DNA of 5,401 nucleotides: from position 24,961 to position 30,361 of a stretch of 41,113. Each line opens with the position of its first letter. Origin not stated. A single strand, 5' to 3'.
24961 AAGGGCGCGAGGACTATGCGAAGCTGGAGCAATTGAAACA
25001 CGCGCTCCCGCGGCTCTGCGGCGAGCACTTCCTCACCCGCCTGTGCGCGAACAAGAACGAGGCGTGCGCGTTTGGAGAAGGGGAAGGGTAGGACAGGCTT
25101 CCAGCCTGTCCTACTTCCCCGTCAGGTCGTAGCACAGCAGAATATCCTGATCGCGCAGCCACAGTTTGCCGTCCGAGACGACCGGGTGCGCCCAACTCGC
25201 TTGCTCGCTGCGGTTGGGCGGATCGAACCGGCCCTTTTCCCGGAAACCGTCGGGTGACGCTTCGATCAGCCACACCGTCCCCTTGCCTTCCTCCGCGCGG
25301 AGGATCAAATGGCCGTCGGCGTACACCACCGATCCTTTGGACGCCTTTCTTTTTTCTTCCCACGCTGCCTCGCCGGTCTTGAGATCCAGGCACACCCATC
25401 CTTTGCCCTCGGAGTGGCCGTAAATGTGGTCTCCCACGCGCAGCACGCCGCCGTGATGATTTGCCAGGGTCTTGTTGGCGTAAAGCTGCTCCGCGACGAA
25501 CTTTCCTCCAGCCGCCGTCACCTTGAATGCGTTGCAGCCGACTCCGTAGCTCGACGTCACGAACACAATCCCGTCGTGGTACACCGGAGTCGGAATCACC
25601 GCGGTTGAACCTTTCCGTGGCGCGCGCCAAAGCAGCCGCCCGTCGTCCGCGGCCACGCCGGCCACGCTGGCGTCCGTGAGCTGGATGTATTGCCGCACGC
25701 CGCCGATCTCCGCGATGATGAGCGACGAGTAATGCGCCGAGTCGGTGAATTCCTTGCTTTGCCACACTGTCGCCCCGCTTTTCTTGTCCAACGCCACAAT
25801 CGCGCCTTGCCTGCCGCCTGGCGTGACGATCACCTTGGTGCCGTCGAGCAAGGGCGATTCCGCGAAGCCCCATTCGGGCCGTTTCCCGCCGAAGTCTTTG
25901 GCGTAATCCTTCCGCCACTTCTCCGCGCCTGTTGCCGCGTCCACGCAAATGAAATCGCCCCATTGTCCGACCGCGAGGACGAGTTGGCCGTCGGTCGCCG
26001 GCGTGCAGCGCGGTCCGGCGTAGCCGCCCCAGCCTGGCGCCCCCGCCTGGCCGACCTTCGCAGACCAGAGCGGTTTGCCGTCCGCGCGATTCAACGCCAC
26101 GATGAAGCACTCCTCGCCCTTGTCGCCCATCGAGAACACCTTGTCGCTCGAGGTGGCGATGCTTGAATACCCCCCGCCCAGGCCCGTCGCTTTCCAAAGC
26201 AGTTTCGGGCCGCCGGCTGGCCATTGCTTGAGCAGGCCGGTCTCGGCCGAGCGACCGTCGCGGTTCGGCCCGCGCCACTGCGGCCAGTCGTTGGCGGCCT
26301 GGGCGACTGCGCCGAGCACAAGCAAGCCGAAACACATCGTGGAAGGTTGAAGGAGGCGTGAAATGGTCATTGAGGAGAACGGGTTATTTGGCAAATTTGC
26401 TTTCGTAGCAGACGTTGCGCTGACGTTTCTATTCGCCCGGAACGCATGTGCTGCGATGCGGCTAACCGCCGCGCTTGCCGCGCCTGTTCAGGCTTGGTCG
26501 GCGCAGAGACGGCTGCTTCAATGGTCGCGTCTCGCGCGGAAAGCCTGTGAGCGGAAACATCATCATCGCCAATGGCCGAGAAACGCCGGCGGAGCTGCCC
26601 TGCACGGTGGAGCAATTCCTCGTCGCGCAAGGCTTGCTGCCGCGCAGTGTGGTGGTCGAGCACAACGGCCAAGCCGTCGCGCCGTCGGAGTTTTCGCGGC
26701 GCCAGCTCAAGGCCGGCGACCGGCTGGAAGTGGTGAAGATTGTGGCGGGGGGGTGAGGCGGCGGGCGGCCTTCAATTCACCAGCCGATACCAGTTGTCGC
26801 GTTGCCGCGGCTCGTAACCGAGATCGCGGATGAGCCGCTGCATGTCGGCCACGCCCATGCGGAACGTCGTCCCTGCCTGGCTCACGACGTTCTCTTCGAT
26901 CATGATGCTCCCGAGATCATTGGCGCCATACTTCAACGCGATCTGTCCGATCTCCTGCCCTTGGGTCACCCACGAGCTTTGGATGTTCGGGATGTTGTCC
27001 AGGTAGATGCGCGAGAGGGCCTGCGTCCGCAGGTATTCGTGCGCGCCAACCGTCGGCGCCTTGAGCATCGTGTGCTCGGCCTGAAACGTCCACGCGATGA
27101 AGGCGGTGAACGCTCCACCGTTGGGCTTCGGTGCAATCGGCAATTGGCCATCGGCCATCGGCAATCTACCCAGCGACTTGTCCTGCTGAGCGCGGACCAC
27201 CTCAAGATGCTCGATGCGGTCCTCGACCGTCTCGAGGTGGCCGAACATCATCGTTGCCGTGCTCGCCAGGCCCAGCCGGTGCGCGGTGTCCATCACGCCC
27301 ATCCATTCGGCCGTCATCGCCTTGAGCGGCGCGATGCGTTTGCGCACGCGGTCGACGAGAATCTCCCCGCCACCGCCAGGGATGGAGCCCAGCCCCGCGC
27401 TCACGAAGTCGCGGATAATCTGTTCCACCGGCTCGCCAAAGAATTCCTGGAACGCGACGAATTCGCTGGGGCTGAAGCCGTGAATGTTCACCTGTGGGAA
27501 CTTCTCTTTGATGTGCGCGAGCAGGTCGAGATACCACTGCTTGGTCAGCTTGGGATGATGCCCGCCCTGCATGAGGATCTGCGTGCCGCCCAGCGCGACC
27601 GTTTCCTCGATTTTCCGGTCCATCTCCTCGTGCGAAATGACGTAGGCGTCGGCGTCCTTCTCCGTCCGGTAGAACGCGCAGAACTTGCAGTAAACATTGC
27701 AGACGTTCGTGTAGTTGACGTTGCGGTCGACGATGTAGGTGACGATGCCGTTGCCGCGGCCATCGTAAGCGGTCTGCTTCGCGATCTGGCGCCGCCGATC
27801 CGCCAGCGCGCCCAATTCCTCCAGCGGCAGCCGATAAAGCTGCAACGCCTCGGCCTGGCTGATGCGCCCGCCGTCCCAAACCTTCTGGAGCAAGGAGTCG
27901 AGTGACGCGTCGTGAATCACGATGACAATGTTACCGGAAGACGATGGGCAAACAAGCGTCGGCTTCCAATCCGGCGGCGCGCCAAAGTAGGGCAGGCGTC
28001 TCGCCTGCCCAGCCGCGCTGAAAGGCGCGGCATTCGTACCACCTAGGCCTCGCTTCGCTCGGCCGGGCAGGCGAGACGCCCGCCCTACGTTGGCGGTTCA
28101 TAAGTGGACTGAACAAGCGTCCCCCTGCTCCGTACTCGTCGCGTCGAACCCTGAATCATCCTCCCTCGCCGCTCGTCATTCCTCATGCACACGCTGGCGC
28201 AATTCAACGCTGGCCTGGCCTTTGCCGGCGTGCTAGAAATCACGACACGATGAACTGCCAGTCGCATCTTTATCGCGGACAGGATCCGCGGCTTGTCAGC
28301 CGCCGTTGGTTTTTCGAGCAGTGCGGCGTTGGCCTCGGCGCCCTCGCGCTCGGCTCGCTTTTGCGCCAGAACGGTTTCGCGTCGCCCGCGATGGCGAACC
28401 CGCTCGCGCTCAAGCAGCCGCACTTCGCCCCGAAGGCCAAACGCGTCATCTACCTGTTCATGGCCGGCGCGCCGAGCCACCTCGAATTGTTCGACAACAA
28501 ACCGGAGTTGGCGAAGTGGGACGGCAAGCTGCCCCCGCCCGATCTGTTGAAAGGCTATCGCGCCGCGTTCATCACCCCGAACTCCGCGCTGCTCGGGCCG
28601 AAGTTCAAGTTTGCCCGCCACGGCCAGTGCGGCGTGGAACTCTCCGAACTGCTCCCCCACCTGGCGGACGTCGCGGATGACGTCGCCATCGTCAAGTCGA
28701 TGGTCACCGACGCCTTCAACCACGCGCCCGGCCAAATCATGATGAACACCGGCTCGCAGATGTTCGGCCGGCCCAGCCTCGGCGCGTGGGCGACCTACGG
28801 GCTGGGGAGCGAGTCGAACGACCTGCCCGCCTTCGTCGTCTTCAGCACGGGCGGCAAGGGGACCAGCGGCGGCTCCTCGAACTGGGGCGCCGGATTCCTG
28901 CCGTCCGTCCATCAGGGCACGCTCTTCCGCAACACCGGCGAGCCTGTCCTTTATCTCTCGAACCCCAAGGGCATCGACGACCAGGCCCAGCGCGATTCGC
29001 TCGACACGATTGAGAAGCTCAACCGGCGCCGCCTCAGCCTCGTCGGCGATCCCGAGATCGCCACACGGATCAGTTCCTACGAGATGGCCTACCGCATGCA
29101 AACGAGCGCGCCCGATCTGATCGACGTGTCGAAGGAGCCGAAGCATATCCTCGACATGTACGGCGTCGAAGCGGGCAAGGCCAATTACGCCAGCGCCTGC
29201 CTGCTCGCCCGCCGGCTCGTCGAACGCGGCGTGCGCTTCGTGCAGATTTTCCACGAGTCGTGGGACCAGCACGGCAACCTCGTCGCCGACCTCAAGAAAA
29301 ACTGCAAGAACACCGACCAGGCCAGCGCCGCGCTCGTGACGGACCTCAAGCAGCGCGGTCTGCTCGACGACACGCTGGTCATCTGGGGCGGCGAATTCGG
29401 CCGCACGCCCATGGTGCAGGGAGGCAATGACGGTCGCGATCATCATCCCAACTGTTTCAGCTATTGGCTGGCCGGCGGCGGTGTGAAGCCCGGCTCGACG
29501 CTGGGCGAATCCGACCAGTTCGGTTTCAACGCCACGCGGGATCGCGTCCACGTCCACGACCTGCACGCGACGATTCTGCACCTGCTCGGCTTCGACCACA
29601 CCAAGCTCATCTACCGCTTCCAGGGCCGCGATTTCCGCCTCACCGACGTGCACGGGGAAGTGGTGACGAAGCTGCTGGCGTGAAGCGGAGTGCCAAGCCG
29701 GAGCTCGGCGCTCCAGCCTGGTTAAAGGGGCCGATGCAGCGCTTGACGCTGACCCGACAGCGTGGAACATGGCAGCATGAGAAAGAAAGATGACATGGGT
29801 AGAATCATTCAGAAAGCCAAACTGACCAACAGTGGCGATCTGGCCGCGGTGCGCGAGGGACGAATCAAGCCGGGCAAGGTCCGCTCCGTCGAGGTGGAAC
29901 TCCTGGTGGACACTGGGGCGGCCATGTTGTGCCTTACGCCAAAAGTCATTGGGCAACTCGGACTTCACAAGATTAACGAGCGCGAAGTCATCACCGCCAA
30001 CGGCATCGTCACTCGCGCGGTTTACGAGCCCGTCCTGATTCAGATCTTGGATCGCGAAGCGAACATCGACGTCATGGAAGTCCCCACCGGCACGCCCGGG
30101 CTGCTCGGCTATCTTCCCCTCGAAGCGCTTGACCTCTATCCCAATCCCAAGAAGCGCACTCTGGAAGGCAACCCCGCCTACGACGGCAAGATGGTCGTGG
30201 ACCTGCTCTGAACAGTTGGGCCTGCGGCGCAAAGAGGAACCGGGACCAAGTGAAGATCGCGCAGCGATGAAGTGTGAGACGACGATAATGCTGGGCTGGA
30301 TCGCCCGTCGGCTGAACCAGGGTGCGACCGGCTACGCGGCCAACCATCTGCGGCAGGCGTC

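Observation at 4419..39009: Recurring architecture: gene-boundary palindromes whose arms are tandem arrays of 7-10 nt units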

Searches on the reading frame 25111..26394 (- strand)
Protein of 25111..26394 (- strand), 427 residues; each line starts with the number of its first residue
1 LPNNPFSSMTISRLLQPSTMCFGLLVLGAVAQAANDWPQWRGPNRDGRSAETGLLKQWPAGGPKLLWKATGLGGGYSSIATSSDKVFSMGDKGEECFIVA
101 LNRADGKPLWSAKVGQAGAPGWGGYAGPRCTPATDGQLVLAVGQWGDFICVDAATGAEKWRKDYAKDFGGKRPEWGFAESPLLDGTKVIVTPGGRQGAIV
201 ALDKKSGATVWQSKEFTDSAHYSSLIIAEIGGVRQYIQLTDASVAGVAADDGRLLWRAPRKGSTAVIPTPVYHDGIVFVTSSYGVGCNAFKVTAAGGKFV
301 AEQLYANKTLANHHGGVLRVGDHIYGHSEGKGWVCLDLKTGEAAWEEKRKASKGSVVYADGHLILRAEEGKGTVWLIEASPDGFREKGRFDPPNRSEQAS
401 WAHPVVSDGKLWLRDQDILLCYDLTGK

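Call 20: search_protein_families(library=pfam, proteins=[window:25111-26394:-])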
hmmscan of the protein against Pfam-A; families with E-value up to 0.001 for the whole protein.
window:25111-26394:- (427 aa): 3 families
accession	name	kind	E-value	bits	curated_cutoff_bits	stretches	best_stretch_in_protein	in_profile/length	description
PF13360.13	PQQ_2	-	2.2e-30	106.5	27.6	1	98-346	5-232/233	Outer membrane protein assembly factor BamB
PF13570.13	Beta-prop_ACSF4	-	1.8e-07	31.3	133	1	136-285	19-156/329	Beta-alanine-activating enzyme, beta-propeller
PF01011.28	PQQ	-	1.3e-05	24.5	26.7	0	107-166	28-87/595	Glucose/ethanol/alcohol dehydrogenase, beta-propeller domain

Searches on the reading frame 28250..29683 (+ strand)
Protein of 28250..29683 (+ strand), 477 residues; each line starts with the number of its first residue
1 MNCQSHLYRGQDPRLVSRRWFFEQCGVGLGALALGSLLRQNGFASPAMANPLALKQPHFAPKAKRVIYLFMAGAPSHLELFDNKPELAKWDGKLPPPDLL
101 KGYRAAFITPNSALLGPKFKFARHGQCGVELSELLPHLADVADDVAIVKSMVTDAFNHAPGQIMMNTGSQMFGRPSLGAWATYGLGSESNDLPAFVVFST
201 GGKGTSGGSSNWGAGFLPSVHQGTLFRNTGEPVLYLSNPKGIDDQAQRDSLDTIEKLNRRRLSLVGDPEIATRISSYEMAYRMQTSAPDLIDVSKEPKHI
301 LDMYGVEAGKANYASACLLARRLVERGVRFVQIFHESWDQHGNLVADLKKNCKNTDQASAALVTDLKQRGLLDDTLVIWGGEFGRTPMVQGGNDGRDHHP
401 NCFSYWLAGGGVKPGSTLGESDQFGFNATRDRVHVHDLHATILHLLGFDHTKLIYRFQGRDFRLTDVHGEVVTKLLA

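Call 20: search_protein_families(library=pfam, proteins=[window:28250-29683:+])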
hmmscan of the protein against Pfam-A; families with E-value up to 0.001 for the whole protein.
window:28250-29683:+ (477 aa): 1 family
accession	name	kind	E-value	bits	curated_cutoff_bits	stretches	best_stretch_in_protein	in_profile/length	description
PF07394.17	DUF1501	-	7.7e-164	545.9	27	1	63-476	1-390/390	Protein of unknown function (DUF1501)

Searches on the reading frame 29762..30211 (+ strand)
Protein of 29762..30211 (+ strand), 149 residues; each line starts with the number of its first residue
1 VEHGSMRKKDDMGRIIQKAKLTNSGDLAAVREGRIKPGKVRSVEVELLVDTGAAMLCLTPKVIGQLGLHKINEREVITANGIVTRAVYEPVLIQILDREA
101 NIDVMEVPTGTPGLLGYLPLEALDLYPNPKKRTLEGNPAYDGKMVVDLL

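Call 96: search_protein_families(library=pfam, proteins=[window:29762-30211:+], max_evalue=0.01)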
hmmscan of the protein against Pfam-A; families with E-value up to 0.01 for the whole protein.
window:29762-30211:+ (149 aa): 2 families
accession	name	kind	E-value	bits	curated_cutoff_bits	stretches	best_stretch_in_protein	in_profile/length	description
PF13975.11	gag-asp_proteas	-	1.1e-08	36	28.2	1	38-117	3-87/92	gag-polyprotein putative aspartyl protease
PF13650.11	Asp_protease_2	-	3.6e-08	34.4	24.3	1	37-117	2-88/90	Aspartyl protease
